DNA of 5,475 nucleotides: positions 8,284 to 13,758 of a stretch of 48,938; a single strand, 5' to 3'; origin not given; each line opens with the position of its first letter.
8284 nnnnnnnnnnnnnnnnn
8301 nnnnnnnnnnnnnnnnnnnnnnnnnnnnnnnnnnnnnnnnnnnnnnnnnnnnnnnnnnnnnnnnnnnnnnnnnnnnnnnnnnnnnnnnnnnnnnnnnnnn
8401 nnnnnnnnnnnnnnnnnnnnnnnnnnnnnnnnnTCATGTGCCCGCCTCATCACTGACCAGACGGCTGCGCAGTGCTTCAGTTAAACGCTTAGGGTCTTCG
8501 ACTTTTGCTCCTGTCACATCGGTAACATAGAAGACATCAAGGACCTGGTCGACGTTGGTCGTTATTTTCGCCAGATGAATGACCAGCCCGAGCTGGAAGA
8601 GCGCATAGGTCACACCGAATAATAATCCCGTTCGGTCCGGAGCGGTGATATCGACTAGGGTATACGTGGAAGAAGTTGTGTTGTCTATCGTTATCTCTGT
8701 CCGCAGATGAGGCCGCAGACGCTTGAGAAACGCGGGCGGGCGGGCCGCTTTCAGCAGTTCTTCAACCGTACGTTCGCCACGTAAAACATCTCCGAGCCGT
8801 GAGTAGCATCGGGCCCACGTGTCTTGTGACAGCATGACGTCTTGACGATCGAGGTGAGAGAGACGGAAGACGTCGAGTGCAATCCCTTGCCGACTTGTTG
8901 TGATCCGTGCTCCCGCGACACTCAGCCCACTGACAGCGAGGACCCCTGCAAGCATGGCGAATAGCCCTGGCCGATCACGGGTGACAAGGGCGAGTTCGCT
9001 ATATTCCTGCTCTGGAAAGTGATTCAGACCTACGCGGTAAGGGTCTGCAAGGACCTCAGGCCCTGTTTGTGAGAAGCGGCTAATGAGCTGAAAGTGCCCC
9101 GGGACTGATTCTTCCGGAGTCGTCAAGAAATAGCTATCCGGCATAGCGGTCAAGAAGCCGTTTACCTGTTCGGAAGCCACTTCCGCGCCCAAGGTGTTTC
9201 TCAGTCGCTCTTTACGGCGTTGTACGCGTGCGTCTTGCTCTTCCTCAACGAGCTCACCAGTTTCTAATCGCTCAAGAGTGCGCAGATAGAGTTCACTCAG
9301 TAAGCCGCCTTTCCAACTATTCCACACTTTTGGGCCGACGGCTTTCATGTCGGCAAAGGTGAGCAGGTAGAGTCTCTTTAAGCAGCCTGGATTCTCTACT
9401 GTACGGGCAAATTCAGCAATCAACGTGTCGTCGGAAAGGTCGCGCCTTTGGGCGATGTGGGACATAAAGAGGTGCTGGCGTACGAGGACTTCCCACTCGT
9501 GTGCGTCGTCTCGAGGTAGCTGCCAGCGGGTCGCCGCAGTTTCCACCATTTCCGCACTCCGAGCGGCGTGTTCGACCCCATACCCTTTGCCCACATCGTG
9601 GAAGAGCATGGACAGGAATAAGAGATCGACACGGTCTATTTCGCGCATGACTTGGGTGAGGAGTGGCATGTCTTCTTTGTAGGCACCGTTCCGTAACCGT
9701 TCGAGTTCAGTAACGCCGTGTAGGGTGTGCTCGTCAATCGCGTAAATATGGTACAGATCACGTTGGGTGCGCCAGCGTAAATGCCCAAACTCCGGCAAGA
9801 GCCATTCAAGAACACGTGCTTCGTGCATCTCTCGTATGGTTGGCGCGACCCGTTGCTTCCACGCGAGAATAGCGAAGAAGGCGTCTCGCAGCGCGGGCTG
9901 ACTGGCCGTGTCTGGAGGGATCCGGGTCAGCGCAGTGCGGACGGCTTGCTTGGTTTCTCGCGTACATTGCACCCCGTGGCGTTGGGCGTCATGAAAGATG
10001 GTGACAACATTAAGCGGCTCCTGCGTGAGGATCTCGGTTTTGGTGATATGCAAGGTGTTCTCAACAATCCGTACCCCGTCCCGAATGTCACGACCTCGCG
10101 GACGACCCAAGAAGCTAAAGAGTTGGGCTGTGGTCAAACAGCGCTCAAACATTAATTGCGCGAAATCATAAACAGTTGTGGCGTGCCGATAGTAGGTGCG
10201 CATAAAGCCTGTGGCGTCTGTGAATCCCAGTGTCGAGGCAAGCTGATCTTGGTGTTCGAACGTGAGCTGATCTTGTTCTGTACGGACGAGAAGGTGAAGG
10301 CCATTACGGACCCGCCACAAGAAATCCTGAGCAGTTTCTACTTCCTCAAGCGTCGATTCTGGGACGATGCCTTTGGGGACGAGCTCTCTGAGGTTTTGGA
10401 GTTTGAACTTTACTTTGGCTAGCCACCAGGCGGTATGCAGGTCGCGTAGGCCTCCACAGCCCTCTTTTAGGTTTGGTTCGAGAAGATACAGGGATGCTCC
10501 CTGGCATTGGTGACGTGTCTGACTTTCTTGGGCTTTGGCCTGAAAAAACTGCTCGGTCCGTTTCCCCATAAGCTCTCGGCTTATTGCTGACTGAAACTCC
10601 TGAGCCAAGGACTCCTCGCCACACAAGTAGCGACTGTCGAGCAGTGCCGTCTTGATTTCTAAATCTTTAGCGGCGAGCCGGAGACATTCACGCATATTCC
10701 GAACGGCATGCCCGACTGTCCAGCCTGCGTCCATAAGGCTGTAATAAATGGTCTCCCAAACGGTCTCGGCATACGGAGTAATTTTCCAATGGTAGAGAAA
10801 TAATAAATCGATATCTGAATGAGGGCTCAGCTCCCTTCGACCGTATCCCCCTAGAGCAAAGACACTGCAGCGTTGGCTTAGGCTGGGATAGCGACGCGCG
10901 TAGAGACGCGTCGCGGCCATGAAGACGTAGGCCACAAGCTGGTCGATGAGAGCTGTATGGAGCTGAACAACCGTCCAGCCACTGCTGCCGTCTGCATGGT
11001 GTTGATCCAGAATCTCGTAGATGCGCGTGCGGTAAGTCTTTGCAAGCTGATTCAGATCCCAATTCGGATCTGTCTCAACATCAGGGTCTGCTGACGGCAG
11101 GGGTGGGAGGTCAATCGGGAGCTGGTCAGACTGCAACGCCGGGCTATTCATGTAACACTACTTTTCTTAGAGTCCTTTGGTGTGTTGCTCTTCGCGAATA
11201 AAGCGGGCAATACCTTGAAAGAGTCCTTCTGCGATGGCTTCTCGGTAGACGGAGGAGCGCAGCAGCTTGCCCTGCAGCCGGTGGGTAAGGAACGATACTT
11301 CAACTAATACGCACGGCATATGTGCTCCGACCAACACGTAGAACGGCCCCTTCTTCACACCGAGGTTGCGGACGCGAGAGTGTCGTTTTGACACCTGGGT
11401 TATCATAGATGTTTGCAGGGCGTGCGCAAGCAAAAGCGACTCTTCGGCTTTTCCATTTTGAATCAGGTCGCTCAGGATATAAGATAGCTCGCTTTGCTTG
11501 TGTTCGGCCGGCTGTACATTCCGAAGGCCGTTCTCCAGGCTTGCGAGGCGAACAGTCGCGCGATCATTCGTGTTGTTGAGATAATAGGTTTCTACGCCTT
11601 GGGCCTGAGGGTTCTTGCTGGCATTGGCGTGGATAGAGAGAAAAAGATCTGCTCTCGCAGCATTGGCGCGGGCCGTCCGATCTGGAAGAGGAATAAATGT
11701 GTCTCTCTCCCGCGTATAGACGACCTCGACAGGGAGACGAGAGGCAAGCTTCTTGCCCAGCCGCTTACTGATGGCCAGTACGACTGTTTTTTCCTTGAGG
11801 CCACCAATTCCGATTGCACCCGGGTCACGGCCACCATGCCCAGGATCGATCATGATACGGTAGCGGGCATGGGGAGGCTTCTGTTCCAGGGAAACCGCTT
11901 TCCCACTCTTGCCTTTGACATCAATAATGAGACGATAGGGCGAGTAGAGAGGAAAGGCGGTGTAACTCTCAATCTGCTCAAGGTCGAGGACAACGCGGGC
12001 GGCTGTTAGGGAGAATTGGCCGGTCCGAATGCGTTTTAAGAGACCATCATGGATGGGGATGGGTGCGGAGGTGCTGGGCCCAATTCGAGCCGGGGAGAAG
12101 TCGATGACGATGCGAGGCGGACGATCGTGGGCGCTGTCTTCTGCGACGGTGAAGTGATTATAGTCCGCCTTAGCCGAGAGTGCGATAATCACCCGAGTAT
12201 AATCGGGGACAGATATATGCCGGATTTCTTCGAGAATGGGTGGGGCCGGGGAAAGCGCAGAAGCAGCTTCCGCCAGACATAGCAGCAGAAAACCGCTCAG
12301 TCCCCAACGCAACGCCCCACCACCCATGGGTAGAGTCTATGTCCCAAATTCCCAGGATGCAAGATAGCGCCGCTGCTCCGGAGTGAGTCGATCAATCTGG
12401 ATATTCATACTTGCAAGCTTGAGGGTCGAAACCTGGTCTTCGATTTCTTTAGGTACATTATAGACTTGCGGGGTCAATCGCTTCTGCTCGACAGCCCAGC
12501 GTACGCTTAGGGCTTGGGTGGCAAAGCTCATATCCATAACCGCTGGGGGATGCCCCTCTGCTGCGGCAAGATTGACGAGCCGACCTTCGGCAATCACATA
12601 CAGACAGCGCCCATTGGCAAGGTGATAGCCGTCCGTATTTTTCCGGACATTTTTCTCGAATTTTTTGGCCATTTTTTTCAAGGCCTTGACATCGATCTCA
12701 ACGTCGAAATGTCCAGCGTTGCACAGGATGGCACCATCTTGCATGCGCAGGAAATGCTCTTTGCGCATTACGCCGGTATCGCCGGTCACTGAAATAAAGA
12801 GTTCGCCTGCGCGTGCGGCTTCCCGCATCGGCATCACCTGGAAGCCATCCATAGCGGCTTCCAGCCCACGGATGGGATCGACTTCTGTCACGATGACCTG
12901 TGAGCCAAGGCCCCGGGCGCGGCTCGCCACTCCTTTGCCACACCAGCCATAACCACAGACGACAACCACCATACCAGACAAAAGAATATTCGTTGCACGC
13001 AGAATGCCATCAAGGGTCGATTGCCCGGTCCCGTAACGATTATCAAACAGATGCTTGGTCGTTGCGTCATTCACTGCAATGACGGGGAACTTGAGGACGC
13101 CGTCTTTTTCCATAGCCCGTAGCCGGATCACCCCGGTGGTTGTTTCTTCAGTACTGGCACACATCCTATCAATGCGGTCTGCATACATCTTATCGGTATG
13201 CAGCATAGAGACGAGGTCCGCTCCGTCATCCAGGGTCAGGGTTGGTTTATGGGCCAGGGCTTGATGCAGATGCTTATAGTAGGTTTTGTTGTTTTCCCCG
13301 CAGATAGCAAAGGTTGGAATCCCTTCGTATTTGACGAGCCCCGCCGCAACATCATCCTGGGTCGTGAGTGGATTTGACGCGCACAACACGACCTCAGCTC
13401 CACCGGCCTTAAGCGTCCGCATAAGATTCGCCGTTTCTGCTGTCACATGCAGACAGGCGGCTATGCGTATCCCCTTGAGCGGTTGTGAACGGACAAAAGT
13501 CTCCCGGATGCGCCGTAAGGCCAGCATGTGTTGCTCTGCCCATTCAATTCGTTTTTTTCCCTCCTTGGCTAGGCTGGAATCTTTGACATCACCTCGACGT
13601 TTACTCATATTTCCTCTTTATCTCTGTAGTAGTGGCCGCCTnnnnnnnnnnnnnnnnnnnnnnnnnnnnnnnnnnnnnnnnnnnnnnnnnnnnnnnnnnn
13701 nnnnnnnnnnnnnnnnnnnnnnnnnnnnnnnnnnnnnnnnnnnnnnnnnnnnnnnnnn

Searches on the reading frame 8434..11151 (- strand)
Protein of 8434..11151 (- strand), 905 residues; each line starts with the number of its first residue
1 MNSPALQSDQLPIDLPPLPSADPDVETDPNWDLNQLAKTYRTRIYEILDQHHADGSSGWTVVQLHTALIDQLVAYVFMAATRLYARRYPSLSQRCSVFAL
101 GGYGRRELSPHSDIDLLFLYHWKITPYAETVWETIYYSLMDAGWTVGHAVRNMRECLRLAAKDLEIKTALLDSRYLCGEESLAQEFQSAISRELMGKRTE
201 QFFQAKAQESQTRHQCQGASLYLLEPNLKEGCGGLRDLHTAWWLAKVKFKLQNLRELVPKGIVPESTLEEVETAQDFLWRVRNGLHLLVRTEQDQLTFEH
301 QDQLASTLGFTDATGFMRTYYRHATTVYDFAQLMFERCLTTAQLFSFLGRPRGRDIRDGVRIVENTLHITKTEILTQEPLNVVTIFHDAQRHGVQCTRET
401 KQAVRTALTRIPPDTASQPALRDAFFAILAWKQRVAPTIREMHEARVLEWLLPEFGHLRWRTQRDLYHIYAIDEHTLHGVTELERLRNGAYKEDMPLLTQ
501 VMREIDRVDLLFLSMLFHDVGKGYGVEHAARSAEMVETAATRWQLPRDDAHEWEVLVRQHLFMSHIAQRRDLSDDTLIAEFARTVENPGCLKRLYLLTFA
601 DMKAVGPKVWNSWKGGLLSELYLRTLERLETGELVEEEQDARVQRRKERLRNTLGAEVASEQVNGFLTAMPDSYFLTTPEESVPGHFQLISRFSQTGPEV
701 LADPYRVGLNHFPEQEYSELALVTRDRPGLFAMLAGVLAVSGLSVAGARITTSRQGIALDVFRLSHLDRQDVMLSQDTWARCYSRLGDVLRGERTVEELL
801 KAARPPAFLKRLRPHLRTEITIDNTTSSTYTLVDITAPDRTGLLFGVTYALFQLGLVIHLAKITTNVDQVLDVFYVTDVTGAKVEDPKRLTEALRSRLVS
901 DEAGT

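Call 75: search_protein_families(library=pfam, proteins=[window:8434-11151:-], max_evalue=0.00001)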
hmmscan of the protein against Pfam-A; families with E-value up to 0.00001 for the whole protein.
window:8434-11151:- (905 aa): 3 families
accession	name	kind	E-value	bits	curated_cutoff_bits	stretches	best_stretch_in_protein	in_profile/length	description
PF08335.16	GlnD_UR_UTase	-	9.7e-38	129.8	21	1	201-334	1-140/141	GlnD PII-uridylyltransferase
PF01842.31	ACT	-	8.9e-09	35.4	27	0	725-772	8-57/66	ACT domain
PF24931.1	ACT_ACR9_3rd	-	1.5e-06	28.6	27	1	820-898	2-80/98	ACR9-like, ACT-like domain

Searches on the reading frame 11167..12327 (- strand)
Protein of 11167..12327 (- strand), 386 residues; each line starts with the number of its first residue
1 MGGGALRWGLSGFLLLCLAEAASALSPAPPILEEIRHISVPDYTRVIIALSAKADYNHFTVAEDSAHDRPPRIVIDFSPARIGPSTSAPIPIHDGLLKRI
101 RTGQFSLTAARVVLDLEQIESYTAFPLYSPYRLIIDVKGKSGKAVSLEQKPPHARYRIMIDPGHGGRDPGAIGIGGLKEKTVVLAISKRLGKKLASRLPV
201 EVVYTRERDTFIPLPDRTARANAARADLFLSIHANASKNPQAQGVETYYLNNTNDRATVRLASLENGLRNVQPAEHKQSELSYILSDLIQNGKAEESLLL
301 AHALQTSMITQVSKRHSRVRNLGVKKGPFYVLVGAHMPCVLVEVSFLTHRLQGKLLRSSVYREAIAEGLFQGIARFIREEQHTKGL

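Call 75: search_protein_families(library=pfam, proteins=[window:11167-12327:-], max_evalue=0.00001)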
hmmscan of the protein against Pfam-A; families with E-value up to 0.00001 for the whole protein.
window:11167-12327:- (386 aa): 2 families
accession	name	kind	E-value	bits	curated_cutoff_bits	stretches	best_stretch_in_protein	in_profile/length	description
PF01520.23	Amidase_3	-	3.1e-49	167.8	27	1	158-374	1-173/174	N-acetylmuramoyl-L-alanine amidase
PF11741.13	AMIN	-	8.1e-11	42.3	20.5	1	40-125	7-90/101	AMIN domain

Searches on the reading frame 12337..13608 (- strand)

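Call 75: search_protein_families(library=pfam, proteins=[window:12337-13608:-], max_evalue=0.00001)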
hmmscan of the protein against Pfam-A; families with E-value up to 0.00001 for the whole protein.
window:12337-13608:- (423 aa): 3 families
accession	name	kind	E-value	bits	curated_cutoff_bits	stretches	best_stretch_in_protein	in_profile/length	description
PF05221.23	AdoHcyase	-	5.6e-59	200.2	25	2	8-142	4-142/299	S-adenosyl-L-homocysteine hydrolase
PF00670.27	AdoHcyase_NAD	-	6.8e-54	182.8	27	1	190-351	1-161/162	S-adenosyl-L-homocysteine hydrolase, NAD binding domain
PF02826.25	2-Hacid_dh_C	-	5.2e-07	29.6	25.1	1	209-311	33-138/178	D-isomer specific 2-hydroxyacid dehydrogenase, NAD binding domain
